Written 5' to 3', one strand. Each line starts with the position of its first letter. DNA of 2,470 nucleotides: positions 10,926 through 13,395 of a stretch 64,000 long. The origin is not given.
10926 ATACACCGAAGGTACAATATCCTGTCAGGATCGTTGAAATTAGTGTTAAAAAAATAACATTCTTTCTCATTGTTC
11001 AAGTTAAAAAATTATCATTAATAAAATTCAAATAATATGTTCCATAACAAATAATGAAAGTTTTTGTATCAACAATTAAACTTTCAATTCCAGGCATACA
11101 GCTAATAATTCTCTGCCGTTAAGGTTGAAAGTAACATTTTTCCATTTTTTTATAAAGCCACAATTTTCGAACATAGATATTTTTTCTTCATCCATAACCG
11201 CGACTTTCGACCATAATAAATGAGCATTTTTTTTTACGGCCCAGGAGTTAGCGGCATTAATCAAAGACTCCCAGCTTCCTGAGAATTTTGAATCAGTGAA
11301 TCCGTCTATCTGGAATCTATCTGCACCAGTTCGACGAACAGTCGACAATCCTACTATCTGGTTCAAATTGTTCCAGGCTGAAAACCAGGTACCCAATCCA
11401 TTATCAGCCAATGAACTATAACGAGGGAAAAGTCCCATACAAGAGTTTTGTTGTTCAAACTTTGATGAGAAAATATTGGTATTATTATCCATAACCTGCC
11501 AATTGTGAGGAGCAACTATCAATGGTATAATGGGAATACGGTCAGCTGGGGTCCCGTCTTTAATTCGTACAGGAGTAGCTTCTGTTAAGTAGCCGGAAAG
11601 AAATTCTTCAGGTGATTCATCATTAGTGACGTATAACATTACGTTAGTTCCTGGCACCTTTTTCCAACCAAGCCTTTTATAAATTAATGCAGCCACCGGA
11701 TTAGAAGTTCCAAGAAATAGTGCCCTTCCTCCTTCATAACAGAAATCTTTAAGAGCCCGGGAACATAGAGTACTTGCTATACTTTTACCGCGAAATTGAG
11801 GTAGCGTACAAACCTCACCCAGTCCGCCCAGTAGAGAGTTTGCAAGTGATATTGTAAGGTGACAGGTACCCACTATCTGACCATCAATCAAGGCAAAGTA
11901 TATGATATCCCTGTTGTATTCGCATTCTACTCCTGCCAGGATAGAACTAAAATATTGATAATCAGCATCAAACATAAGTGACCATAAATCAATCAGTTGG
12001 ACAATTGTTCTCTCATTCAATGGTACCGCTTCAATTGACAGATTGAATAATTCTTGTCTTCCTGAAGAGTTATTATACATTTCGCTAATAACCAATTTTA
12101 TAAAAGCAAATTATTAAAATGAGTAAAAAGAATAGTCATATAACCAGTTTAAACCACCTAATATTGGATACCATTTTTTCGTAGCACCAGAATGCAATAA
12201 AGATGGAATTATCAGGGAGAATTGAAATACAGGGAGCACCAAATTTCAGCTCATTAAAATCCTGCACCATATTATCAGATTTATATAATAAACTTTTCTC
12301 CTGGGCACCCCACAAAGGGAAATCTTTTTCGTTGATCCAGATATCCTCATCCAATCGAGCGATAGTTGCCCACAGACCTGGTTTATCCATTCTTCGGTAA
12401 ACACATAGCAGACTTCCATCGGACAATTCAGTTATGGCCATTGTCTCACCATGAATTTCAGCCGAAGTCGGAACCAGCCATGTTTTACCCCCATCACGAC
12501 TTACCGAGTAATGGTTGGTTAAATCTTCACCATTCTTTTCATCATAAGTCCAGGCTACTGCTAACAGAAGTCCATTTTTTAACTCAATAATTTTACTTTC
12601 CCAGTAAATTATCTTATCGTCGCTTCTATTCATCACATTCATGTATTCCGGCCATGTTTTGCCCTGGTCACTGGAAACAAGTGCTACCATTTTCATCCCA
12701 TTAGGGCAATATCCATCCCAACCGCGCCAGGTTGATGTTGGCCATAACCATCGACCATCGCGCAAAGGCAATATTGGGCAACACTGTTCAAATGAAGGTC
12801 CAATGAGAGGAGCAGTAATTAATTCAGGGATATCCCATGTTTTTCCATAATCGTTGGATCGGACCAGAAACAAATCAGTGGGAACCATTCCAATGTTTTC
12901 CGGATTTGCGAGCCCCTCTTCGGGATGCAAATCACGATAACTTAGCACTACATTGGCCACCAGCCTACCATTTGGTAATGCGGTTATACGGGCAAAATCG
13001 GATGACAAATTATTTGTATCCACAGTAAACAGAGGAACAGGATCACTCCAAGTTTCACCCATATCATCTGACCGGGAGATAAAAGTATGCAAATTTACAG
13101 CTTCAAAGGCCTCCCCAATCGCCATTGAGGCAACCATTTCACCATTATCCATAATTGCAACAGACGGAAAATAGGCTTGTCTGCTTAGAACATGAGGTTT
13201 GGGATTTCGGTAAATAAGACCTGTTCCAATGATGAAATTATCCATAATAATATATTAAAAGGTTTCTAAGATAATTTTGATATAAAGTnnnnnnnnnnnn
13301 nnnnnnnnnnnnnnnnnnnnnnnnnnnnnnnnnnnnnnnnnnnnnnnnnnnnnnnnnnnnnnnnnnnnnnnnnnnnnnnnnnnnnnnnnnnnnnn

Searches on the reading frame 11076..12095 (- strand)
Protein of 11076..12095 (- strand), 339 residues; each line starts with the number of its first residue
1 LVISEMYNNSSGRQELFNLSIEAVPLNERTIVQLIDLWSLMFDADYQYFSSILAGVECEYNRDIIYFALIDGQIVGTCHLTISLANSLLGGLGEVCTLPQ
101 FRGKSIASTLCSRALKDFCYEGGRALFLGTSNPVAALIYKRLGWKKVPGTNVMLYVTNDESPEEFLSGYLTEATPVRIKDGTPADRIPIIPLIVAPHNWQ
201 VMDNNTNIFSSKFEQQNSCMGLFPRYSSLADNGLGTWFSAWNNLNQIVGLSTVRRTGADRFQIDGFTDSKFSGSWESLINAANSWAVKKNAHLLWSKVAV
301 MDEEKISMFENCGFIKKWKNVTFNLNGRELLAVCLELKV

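Call 6: search_protein_families(library=pfam, proteins=[window:11076-12095:-], max_evalue=0.001)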
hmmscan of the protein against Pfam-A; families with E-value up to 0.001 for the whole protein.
window:11076-12095:- (339 aa): 5 families
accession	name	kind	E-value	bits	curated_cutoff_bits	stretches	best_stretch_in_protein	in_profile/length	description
PF13508.13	Acetyltransf_7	-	1.8e-10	41.5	27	1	63-145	3-83/84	Acetyltransferase (GNAT) domain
PF00583.31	Acetyltransf_1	-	1.3e-09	38.8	20.7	1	47-144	14-116/116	Acetyltransferase (GNAT) family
PF13527.13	Acetyltransf_9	-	2e-08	34.8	25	1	25-146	4-126/127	Acetyltransferase (GNAT) domain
PF08445.16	FR47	-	2.4e-05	24.7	22.1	0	89-147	21-80/86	FR47-like protein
PF13673.13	Acetyltransf_10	-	0.00074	19.9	23.6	0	64-147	32-110/128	Acetyltransferase (GNAT) domain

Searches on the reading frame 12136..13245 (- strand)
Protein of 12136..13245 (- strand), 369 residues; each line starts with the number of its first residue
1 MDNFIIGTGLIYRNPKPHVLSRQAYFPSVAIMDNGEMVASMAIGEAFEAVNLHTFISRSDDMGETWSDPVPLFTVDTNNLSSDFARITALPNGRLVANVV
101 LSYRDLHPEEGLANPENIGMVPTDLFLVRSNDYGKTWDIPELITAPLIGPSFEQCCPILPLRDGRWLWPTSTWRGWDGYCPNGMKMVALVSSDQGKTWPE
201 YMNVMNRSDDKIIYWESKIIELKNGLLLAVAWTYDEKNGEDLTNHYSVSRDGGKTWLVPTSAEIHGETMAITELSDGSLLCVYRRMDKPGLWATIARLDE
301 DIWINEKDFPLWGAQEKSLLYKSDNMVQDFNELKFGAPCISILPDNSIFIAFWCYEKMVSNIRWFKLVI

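Call 6: search_protein_families(library=pfam, proteins=[window:12136-13245:-], max_evalue=0.001)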
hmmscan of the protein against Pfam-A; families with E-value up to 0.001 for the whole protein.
window:12136-13245:- (369 aa): 3 families
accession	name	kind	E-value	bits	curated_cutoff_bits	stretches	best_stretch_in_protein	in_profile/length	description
PF13088.12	BNR_2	-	8.5e-12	45.4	31.4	1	127-285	84-229/277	BNR repeat-like domain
PF02012.26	BNR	-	2.2e-07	30.3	27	0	248-256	2-10/12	BNR/Asp-box repeat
PF24316.1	Tli3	-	1.7e-06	28.9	27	0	215-257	51-97/129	T6SS Tli3 immunity protein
